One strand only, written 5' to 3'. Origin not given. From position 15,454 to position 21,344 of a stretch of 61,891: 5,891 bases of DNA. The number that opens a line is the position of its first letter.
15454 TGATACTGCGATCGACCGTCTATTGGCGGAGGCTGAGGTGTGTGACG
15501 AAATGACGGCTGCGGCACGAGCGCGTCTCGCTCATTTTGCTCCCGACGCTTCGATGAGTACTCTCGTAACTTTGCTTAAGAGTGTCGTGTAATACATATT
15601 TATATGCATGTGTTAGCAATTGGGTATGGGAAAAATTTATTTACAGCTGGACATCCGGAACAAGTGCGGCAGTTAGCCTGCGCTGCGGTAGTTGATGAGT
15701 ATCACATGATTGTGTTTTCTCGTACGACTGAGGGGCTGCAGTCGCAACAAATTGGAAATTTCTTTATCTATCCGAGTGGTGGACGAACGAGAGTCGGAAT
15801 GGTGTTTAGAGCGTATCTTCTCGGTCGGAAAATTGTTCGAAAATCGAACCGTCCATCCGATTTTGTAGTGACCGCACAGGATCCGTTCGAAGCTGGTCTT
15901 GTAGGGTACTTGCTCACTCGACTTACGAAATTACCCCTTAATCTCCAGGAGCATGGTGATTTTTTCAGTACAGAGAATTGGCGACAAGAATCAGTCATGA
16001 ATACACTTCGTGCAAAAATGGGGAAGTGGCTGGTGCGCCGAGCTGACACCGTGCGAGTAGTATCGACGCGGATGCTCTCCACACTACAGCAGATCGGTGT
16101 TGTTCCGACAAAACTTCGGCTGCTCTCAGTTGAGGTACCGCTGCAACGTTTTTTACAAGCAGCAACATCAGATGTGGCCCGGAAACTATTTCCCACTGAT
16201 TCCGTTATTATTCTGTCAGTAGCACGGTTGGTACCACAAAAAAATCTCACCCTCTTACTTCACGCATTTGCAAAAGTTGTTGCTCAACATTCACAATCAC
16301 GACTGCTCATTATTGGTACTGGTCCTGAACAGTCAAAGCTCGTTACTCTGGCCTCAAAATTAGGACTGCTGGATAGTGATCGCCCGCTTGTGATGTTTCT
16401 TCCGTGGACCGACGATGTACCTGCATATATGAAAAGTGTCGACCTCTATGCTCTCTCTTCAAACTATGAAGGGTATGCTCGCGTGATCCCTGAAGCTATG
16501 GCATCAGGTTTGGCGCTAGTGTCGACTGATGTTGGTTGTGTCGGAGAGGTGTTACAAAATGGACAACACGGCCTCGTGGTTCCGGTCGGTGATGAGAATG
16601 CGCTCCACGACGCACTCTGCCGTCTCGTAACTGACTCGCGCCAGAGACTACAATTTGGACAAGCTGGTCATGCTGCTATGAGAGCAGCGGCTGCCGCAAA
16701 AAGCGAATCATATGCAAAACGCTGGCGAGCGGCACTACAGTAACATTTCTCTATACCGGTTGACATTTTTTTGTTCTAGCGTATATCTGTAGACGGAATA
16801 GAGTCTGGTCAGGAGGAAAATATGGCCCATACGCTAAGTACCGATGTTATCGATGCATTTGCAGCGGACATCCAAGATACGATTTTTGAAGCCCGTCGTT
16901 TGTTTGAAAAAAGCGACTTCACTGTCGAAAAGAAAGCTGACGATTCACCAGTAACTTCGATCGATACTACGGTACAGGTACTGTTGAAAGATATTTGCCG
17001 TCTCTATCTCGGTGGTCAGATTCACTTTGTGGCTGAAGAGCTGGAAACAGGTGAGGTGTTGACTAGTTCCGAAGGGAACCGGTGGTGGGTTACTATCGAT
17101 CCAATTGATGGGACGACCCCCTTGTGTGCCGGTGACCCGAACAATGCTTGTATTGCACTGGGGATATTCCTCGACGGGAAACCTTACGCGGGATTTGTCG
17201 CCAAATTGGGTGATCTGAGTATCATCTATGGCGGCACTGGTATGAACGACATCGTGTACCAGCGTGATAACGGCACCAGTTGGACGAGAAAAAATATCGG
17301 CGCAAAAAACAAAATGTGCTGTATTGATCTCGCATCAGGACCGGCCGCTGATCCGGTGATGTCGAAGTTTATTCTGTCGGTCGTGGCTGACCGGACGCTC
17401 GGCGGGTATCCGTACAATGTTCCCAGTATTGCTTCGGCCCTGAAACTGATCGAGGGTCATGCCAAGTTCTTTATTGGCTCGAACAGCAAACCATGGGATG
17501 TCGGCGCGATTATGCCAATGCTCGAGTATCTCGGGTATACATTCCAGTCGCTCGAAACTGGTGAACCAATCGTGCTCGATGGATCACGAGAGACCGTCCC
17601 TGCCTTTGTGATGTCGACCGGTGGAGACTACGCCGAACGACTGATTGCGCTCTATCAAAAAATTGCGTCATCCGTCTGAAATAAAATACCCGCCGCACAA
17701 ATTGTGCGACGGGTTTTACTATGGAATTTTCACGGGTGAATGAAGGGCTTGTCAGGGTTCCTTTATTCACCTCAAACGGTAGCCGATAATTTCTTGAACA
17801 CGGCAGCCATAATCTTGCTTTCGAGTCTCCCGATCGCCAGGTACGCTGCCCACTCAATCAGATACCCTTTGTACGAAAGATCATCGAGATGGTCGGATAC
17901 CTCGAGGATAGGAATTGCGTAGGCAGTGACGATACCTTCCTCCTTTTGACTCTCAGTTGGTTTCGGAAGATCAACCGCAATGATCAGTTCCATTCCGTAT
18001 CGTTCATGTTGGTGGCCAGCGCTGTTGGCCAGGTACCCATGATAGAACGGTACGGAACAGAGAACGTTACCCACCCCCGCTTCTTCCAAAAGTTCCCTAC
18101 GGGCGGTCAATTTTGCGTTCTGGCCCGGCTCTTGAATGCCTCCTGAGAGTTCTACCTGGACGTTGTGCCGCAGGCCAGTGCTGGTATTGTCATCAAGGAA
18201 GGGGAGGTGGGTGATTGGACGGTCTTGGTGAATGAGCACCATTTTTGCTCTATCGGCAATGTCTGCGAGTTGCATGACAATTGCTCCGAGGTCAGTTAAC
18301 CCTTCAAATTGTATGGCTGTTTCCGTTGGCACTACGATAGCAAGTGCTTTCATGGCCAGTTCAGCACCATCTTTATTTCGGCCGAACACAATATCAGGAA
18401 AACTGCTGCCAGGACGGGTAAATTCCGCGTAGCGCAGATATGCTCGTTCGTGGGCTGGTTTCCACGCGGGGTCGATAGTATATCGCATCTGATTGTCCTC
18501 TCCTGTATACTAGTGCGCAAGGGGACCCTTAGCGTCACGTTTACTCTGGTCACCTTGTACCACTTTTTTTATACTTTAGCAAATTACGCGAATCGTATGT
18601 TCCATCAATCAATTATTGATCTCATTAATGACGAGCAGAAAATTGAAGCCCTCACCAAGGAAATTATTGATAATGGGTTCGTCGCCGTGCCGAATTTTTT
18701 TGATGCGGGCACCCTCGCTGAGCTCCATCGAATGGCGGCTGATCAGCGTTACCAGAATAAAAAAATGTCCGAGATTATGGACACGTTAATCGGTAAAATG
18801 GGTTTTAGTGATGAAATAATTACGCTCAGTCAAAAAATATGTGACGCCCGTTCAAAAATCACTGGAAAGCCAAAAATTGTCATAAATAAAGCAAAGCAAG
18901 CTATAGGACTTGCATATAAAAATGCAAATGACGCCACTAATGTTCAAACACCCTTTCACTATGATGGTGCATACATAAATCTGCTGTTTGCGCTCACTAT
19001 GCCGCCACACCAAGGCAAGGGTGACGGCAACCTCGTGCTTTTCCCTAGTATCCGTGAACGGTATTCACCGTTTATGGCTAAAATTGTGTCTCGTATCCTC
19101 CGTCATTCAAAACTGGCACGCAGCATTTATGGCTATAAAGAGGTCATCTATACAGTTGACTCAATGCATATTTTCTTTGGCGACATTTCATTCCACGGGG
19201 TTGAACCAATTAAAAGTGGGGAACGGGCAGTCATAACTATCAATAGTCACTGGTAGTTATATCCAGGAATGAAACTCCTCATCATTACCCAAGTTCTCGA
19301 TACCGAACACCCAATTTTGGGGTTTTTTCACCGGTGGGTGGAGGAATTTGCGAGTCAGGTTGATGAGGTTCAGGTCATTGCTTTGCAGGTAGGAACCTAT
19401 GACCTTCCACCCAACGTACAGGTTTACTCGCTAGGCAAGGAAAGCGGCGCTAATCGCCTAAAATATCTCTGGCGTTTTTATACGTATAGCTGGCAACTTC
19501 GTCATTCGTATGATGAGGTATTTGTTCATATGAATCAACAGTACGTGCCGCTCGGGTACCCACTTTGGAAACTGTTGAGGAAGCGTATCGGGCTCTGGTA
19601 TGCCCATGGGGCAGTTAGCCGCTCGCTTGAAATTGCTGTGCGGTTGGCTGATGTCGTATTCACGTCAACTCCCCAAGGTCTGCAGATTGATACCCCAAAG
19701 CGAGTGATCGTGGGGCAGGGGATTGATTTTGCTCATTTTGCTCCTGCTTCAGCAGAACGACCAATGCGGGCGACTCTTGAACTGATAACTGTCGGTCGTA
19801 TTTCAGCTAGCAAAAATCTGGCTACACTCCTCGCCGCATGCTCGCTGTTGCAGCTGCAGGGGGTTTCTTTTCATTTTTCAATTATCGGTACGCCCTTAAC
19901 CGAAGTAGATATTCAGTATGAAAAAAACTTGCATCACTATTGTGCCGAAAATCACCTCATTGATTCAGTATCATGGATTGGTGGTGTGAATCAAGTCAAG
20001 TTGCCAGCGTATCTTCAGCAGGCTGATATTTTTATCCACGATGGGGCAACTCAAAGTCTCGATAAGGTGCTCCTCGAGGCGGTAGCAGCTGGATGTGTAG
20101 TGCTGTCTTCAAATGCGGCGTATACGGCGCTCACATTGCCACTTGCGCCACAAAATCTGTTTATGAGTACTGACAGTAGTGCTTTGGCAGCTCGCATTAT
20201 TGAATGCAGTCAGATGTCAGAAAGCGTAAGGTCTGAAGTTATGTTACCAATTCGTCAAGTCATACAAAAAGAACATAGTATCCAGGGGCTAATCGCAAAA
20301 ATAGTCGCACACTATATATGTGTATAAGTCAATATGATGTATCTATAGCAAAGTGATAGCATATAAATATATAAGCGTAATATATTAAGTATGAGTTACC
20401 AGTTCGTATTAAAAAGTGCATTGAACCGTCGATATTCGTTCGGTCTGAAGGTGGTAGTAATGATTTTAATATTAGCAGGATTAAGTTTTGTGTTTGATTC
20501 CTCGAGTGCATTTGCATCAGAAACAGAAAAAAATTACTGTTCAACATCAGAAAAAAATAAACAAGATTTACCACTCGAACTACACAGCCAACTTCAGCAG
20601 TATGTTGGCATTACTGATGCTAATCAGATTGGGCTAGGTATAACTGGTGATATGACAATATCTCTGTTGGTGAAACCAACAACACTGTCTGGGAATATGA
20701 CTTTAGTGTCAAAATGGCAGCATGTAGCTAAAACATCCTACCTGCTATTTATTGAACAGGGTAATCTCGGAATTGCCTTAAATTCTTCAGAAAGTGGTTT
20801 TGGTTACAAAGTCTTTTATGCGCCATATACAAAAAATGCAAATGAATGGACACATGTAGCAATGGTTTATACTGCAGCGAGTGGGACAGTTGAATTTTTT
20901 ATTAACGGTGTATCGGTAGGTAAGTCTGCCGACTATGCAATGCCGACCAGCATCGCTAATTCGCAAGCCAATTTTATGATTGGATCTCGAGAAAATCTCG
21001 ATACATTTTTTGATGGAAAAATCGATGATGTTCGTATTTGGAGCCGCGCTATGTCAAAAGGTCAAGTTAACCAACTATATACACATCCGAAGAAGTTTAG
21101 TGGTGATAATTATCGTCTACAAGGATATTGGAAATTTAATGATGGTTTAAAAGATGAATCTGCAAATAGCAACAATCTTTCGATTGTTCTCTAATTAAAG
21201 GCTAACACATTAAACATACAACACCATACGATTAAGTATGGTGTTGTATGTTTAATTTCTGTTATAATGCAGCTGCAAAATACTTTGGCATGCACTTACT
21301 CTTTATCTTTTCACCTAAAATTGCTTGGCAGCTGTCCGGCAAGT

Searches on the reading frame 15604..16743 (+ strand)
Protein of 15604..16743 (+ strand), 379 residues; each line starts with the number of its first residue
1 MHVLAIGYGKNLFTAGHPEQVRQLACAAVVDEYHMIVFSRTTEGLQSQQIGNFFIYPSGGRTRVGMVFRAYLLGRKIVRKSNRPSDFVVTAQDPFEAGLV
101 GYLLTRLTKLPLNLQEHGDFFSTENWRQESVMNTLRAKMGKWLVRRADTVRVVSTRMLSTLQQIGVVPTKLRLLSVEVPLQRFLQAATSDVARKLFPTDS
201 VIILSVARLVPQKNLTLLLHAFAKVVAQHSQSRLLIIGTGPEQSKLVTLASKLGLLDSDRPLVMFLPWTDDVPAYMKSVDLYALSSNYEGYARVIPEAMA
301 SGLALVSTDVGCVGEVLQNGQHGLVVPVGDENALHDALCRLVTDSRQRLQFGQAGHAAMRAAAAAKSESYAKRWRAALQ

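Call 11: search_protein_families(library=pfam, proteins=[window:15604-16743:+], max_evalue=0.001)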
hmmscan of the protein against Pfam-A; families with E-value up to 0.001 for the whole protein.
window:15604-16743:+ (379 aa): 4 families
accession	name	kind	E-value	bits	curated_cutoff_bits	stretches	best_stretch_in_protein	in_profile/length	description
PF00534.26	Glycos_transf_1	-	1.5e-34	119.4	26.4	1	193-355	8-169/172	Glycosyl transferases group 1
PF13692.12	Glyco_trans_1_4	-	3.5e-31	108.8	27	1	202-344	3-142/142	Glycosyl transferases group 1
PF13579.12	Glyco_trans_4_4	-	1.1e-09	39.2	29.7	1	19-175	5-156/158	Glycosyl transferase 4-like domain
PF13439.12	Glyco_transf_4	-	3.3e-07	30.9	28.5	1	21-174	8-162/170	Glycosyltransferase Family 4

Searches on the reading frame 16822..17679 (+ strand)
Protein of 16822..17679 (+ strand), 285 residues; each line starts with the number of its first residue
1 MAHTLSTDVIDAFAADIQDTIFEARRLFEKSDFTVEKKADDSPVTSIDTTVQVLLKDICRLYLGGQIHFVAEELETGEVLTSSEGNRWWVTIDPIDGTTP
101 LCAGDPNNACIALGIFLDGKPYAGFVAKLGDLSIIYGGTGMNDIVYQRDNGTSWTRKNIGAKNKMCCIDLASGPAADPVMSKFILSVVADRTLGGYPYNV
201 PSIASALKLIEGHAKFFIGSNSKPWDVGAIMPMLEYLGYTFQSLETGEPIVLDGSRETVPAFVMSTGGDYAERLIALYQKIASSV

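Call 11: search_protein_families(library=pfam, proteins=[window:16822-17679:+], max_evalue=0.001)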
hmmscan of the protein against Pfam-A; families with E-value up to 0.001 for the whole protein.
window:16822-17679:+ (285 aa): 1 family
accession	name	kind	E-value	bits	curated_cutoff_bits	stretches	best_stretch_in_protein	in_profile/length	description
PF00459.30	Inositol_P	-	2e-15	57.5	27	1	12-274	7-262/271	Inositol monophosphatase family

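Call 15: search_protein_families(library=ncbifam, proteins=[window:16822-17679:+], max_evalue=0.001)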
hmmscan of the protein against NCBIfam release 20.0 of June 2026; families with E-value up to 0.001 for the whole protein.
window:16822-17679:+ (285 aa): 5 families
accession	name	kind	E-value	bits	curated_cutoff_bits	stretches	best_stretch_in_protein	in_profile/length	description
TIGR01331.1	bisphos_cysQ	equivalog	4.8e-13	49.3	228.8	1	25-247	17-230/250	3'(2'),5'-bisphosphate nucleotidase CysQ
TIGR02067.1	his_9_HisN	equivalog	8.9e-12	45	275.15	1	25-253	17-232/252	histidinol-phosphatase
NF009321.0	PRK12676.1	equivalog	4.6e-06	25.9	264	1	9-131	10-125/264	bifunctional fructose-bisphosphatase/inositol-phosphate phosphatase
TIGR01330.1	bisphos_HAL2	equivalog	1e-05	24.5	267.05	0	86-126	134-171/359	3'(2'),5'-bisphosphate nucleotidase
NF008182.0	PRK10931.1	equivalog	2.9e-05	23.3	379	1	30-138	23-126/246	3'(2'),5'-bisphosphate nucleotidase CysQ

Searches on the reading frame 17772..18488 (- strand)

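Call 11: search_protein_families(library=pfam, proteins=[window:17772-18488:-], max_evalue=0.001)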
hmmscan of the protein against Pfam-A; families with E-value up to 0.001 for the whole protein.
window:17772-18488:- (238 aa): 1 family
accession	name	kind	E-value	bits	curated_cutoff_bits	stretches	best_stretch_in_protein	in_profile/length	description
PF00293.34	NUDIX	-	0.00018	22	21.1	1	111-168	30-89/134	NUDIX domain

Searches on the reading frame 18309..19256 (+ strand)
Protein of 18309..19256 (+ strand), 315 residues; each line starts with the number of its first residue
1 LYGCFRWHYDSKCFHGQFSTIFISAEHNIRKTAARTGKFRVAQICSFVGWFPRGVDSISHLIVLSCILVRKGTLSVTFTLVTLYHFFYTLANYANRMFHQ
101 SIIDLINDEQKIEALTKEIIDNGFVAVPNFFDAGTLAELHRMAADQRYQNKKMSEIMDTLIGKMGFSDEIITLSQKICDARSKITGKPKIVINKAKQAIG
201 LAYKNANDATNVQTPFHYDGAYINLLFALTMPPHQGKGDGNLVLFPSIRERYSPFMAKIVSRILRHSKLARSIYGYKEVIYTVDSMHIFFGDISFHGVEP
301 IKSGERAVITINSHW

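Call 11: search_protein_families(library=pfam, proteins=[window:18309-19256:+], max_evalue=0.001)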
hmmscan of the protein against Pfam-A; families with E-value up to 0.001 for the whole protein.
window:18309-19256:+ (315 aa): 0 families

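Call 89: search_protein_families(library=pfam, proteins=[window:18309-19256:+], max_evalue=1)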
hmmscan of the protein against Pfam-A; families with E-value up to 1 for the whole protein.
window:18309-19256:+ (315 aa): 1 family
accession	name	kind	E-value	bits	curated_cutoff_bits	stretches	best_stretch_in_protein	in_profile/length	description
PF12758.12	DUF3813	-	0.063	14.1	25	1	190-210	29-48/62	Protein of unknown function (DUF3813)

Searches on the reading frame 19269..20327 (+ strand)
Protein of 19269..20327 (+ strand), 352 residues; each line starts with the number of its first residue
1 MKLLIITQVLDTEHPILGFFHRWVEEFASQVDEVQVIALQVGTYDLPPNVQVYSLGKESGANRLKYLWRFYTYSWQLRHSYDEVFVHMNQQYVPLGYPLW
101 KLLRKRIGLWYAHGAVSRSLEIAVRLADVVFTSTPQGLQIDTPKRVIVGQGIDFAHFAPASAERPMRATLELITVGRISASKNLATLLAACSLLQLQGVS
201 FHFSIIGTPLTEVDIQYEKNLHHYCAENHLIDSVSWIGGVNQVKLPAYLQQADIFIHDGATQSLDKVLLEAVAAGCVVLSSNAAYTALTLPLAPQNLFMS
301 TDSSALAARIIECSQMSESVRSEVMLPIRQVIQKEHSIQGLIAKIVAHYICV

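Call 11: search_protein_families(library=pfam, proteins=[window:19269-20327:+], max_evalue=0.001)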
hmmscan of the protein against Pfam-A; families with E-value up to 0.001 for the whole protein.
window:19269-20327:+ (352 aa): 3 families
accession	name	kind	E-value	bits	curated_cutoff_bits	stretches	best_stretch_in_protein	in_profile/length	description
PF00534.26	Glycos_transf_1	-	2e-17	63.7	26.4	1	172-314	18-156/172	Glycosyl transferases group 1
PF13692.12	Glyco_trans_1_4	-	2e-13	51.3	27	1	172-313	4-139/142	Glycosyl transferases group 1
PF13524.12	Glyco_trans_1_2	-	0.00092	19.6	25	0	201-345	15-142/144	Glycosyl transferase-like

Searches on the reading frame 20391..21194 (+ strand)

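Call 11: search_protein_families(library=pfam, proteins=[window:20391-21194:+], max_evalue=0.001)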
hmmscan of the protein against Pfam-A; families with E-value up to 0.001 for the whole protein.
window:20391-21194:+ (267 aa): 2 families
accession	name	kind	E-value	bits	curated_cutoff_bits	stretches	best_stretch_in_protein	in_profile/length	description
PF13385.13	Laminin_G_3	-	1.1e-26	94.2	27.6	1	70-226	5-150/151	Concanavalin A-like lectin/glucanases superfamily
PF00354.24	Pentaxin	-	2.4e-08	34.4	25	1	88-232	27-169/194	Pentaxin family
